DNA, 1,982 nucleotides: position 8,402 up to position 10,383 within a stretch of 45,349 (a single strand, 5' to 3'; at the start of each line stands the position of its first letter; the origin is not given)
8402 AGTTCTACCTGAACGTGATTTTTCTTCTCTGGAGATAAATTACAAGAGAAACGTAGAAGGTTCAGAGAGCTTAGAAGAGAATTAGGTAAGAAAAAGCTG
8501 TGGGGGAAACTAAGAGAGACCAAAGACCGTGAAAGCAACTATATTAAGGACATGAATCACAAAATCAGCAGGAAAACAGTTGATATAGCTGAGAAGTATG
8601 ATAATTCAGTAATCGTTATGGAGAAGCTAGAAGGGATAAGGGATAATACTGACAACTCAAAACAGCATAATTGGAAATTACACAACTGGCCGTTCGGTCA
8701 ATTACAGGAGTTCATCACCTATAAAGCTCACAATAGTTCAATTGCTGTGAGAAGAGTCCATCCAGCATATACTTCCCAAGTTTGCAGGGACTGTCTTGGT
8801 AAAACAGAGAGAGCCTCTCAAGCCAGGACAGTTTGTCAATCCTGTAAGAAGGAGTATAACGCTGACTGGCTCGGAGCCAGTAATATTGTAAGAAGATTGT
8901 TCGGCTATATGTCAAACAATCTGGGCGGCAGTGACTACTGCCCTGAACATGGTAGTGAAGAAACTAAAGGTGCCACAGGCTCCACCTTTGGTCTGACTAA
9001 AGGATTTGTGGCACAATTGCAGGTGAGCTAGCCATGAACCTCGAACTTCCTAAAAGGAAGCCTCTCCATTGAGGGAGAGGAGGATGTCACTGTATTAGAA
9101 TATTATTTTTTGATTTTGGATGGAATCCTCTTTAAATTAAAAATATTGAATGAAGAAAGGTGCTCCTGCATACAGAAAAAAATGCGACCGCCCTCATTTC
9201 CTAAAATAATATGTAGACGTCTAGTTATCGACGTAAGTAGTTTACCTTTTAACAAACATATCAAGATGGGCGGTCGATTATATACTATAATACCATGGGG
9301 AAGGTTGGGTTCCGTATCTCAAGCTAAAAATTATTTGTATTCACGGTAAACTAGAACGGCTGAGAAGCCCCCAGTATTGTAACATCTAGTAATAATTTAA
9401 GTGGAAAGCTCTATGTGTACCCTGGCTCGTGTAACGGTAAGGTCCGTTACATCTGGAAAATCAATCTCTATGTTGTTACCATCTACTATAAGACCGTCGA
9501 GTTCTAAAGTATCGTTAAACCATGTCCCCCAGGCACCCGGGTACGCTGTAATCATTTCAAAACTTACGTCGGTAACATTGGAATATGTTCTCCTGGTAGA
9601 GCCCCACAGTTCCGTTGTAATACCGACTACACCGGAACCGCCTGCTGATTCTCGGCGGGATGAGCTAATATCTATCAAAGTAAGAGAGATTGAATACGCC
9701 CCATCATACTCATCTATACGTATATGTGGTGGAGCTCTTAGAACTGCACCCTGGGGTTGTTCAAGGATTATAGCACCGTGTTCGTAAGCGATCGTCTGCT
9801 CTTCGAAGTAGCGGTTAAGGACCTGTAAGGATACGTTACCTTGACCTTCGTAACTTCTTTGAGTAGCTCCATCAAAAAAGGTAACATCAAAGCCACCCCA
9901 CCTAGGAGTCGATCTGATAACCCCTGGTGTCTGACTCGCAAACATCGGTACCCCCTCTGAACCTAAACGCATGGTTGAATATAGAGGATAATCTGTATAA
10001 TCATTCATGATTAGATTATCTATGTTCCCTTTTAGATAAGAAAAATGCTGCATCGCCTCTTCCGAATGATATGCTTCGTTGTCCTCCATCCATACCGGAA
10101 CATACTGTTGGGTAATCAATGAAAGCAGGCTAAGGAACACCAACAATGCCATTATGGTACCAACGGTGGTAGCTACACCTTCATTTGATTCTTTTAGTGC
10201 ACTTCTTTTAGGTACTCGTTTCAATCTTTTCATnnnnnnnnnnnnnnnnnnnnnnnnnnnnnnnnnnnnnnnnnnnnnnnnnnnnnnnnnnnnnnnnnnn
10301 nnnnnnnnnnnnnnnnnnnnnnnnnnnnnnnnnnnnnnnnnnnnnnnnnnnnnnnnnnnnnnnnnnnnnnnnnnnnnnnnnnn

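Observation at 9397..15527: Epd/Tad-like type IV filament operon with two intact paralogous ATPases flanking a split platform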

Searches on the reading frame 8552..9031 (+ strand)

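Call 4: search_protein_families(library=pfam, proteins=[window:8552-9031:+], max_evalue=0.01)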
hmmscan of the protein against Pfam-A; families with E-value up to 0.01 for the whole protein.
window:8552-9031:+ (159 aa): 1 family
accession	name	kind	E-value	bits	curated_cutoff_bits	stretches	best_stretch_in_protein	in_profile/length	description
PF07282.18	Cas12f1-like_TNB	-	4.8e-16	59.1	26.3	1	48-112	1-60/60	Cas12f1-like, TNB domain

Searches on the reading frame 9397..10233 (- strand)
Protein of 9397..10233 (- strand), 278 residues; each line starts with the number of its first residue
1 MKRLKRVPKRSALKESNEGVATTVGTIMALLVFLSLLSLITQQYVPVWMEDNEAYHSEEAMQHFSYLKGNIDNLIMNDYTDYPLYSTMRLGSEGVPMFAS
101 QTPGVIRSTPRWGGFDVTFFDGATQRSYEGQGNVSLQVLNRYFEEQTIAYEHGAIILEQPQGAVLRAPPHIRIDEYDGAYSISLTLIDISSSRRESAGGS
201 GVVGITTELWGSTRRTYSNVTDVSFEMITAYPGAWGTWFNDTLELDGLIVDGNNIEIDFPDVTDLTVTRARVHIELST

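Call 4: search_protein_families(library=pfam, proteins=[window:9397-10233:-], max_evalue=0.01)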
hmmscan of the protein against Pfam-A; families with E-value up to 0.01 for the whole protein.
window:9397-10233:- (278 aa): 1 family
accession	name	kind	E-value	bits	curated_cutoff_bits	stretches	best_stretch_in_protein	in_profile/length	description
PF23960.2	DUF7289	-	2.8e-11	43.9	27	1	143-274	106-237/238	Family of unknown function (DUF7289)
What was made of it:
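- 9397..10233 (-): P5: DUF7289 pilin-like protein, 278 aa. It has a class-III-like N-terminus (..EG|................), a long alpha-1 helix and an all-beta head. It is probably the arCOG02911-type minor pilin of Clade 2 systems. PF23960, E 3e-11 (call 4).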

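Call 9: search_protein_families(library=ncbifam, proteins=[window:9397-10233:-], max_evalue=0.01)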
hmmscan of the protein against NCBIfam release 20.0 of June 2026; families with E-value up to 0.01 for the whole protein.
window:9397-10233:- (278 aa): 0 families

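Call 43: find_homologous_proteins(query=window:9397-10233:-, max_evalue=0.00001)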
Query window:9397-10233:- (278 aa): 85 proteins with E <= 0.00001 among 741 candidates.
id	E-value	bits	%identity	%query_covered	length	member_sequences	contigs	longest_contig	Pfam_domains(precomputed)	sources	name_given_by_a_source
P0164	5.2e-183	624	100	100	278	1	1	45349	PF23960.3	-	-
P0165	2.0e-133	462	73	100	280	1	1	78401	PF23960.3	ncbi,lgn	-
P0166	6.4e-111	388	65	99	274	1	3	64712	PF23960.3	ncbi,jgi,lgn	-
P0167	6.3e-108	378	61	99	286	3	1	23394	PF23960.3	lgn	-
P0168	2.7e-104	366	63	99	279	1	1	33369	PF23960.3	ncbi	ncbi:MAG: hypothetical protein R6U17_00325 [Thermoplasmata archaeon]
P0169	3.7e-95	336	58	97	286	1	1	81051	PF23960.3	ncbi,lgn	-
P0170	1.1e-90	322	55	100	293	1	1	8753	PF23960.3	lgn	-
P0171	1.4e-86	308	53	100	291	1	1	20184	PF23960.3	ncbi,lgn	-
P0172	2.6e-86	307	53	99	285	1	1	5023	PF23960.3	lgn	-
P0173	3.5e-86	307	53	97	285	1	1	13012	PF23960.3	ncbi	-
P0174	1.0e-84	302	52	100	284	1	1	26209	PF23960.3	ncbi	-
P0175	1.1e-84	302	55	97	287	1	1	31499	PF23960.3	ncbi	ncbi:MAG: hypothetical protein V5A88_02115 [Candidatus Thermoplasmatota archaeon]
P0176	2.2e-84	301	53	96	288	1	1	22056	PF23960.3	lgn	-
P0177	4.4e-84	300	52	98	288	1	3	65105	PF23960.3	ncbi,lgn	ncbi:MAG: DUF7289 family protein [Candidatus Natronoplasma sp.]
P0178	6.8e-84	299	52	99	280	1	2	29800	PF23960.3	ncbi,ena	-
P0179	1.3e-83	299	51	99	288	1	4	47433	PF23960.3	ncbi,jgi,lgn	-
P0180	1.7e-83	298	54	98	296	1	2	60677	PF23960.3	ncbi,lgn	-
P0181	2.0e-83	298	51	100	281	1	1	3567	PF23960.3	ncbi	-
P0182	3.8e-83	297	53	97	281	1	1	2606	PF23960.3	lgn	-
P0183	3.4e-82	294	52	99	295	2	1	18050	PF23960.3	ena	-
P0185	1.1e-80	289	50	97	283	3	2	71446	PF23960.3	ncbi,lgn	-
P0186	6.1e-80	286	53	98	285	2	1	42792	PF23960.3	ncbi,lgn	-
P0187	1.1e-79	286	51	99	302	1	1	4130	PF23960.3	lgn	-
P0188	1.6e-79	285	48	100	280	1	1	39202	PF23960.3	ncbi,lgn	ncbi:MAG: DUF7289 family protein [Thermoplasmatota archaeon]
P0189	3.1e-79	284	52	98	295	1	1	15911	PF23960.3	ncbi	-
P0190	5.7e-79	283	50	96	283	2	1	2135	PF23960.3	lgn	-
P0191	6.1e-79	283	51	100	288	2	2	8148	PF23960.3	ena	-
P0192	2.4e-78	281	48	96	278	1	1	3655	PF23960.3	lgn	-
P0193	3.6e-77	277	46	97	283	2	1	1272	PF23960.3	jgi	-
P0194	4.3e-77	277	51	99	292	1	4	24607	PF23960.3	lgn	-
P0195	5.3e-77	277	49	99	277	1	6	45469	PF23960.3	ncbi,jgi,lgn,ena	-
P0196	1.2e-76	276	47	96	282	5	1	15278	PF23960.3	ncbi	ncbi:MAG: DUF7289 family protein [Candidatus Saliniplasma sp.]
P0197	1.5e-76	275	51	92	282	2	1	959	PF23960.3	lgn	-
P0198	5.0e-76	274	47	99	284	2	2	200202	PF23960.3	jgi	-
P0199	6.8e-76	273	48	100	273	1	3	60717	PF23960.3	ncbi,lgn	-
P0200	7.8e-76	273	46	96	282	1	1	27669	PF23960.3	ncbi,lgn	ncbi:MAG: hypothetical protein ACLFVB_02970 [Thermoplasmata archaeon]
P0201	9.0e-76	273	48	99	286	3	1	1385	PF23960.3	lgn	-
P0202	1.2e-75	272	47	99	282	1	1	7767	PF23960.3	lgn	-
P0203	1.8e-75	272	45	99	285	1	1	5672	PF23960.3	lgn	-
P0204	2.8e-75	271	47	100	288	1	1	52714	PF23960.3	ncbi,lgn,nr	ncbi:MAG: hypothetical protein KGY76_01680 [Candidatus Thermoplasmatota archaeon]|nr:hypothetical pr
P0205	3.0e-74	268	49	99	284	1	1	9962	PF23960.3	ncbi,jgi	-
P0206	1.5e-73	266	49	97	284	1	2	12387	PF23960.3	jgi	-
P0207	4.1e-73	264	48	100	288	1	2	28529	PF23960.3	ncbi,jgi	-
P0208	7.3e-73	263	49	96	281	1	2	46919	PF23960.3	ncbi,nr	ncbi:MAG: hypothetical protein KGY66_03640 [Candidatus Thermoplasmatota archaeon]|nr:hypothetical pr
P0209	1.3e-72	262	47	97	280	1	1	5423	PF23960.3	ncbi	-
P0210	1.3e-72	262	47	98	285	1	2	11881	PF23960.3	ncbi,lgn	-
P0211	1.5e-72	262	46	96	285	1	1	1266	PF23960.3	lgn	-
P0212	7.0e-72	260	48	97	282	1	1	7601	PF23960.3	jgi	-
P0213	9.9e-72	260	47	96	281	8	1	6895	PF23960.3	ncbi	-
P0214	3.5e-71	258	46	99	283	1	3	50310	PF23960.3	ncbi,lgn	ncbi:MAG: hypothetical protein ACLFSM_01520 [Thermoplasmata archaeon]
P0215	6.7e-71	257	46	92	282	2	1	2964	PF23960.3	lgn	-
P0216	2.1e-70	255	48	88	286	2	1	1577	PF23960.3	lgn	-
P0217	5.1e-70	254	46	96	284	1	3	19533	PF23960.3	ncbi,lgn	ncbi:MAG: DUF7289 family protein [Candidatus Natronoplasma sp.]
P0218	5.5e-70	254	48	97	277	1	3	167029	PF23960.3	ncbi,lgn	-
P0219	1.4e-69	253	47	99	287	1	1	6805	PF23960.3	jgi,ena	-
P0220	2.3e-68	249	45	99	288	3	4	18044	PF23960.3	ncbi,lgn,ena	-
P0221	2.6e-68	248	43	99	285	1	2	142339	PF23960.3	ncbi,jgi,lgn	-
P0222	9.2e-68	247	45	96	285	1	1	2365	PF23960.3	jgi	-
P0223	1.9e-66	242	43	96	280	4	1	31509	PF23960.3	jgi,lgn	-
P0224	2.5e-66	242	52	76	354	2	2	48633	PF23960.3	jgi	-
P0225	1.6e-65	239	43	99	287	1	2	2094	PF23960.3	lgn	-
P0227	1.3e-63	233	49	82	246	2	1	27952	PF23960.3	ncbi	ncbi:MAG: hypothetical protein R6U61_02855 [Thermoplasmata archaeon]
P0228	2.7e-48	183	41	100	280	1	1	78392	PF23960.3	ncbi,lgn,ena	-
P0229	4.3e-46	175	43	85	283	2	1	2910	PF23960.3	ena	-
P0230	2.0e-43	167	41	84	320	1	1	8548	PF23960.3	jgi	jgi:hypothetical protein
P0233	2.4e-40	157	38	83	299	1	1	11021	PF23960.3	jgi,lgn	jgi:hypothetical protein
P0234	1.6e-39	154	37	90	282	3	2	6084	PF23960.3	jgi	jgi:hypothetical protein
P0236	3.7e-38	149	36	99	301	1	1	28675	PF23960.3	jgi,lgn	jgi:hypothetical protein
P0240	3.0e-36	143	36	81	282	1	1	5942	PF23960.3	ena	-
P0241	3.1e-36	143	37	81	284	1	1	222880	PF23960.3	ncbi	ncbi:MAG: hypothetical protein V1934_02730 [Methanobacteriota archaeon]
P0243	8.7e-36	142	36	86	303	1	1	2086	PF23960.3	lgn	-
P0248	1.3e-18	85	31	87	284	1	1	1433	PF23960.3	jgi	jgi:hypothetical protein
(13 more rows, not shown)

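Call 50: predict_structure(alignment_id=A2)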
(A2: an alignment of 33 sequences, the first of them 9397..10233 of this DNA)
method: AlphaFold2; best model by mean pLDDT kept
length: 278 residues; sequences in the alignment: 33
mean_pLDDT: 88.4   pTM: 0.77
mean pLDDT of the five models: 88.4, 87.7, 87.3, 87.2, 86.5
residues with pLDDT >= 90: 189; 70-90: 69; 50-70: 14; < 50: 6
segments of 3 or more residues with pLDDT < 50: 1-6
pLDDT, mean of each block of 10 residues (from residue 1): 47 57 88 92 87 90 94 92 92 78 91 93 95 92 90 93 93 91 95 84 93 95 94 93 86 93 95 92
secondary structure, 60 per line:
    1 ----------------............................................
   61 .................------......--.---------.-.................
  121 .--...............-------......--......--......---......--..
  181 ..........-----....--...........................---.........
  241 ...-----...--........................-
elements in order: H17-77 E84-89 E104-121 E124-138 E146-151 E154-159 E162-167 E171-176 E179-190 E196-199 E202-228 H232-243 E249-251 E254-277
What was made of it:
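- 9397..10233 (-): AlphaFold2 model with pLDDT 88: helix 17-77 followed by beta strands (call 50).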

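Call 53: fold_search(model_id=the predicted structure, library=pdb)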
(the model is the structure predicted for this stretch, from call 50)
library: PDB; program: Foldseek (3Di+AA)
matches with E <= 10: 509; with E <= 0.001: 0
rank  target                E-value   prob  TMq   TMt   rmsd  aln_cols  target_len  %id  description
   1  6m16_A                5.8e-02  0.07  0.10  0.04  21.0       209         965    7  Cryo-EM structures of SADS-CoV spike glycoproteins (released 2020-05-27)
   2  2vec                  6.4e-02  0.03  0.09  0.11  21.1       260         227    8  The crystal structure of the protein YhaK from Escherichia coli (released 2008-07-01)
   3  7z6w                  7.6e-02  0.12  0.12  0.17  17.3       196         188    7  Complex of E. coli LolA and lipoprotein (released 2022-09-07)
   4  7u8t_A                7.6e-02  0.04  0.10  0.05  24.1       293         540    5  Vps13 adaptor binding domain in complex with Mcp1 PxP motif peptide (released 2022-03-30)
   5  9fyj_A                8.5e-02  0.03  0.10  0.12  18.4       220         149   11  N-terminal domain of human galectin-8 in complex with an alpha-galactoside ligand (released 2025-03-12)
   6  8t5j                  1.1e-01  0.13  0.12  0.22  16.9       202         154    8  Crystal structure of outer membrane lipoprotein carrier protein (LolA) from Francisella philomiragia (released 2023-06-28)
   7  8wrm_F                1.1e-01  0.04  0.11  0.04  21.7       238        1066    8  XBB.1.5 spike protein in complex with ACE2 (released 2023-12-06)
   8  3ap4_C                1.3e-01  0.03  0.10  0.13  18.4       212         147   11  Crystal structure of the galectin-8 N-terminal carbohydrate recognition domain in complex with lactose (released 2011-01-26)
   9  2yxs_A                1.4e-01  0.03  0.09  0.13  19.7       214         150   11  Crystal Structure of N-terminal domain of human galectin-8 with D-lactose (released 2008-05-06)
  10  3vkn_A                1.5e-01  0.02  0.08  0.11  19.3       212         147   12  Galectin-8 N-terminal domain in free form (released 2012-09-12)
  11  2zpc                  1.6e-01  0.09  0.11  0.17  16.9       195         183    7  Crystal structure of the R43L mutant of LolA in the closed form (released 2008-08-05)
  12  4hao_A                1.6e-01  0.03  0.10  0.10  21.9       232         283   12  Crystal Structure of Inorganic Polyphosphate/ATP-NAD Kinase from Yersinia pestis CO92 (released 2012-10-10)
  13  2yv8                  1.8e-01  0.02  0.09  0.14  20.0       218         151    9  Crystal structure of N-terminal domain of human galectin-8 (released 2008-04-15)
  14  7x8f_C                1.9e-01  0.04  0.08  0.15  17.6       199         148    6  Crystal structure of ENL T4 mutant YEATS domain in complex with histone H3 acetylation at K27 (released 2023-01-18)
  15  4qa8                  1.9e-01  0.04  0.09  0.11  17.4       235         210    8  Crystal structure of LprF from Mycobacterium bovis (released 2014-10-22)
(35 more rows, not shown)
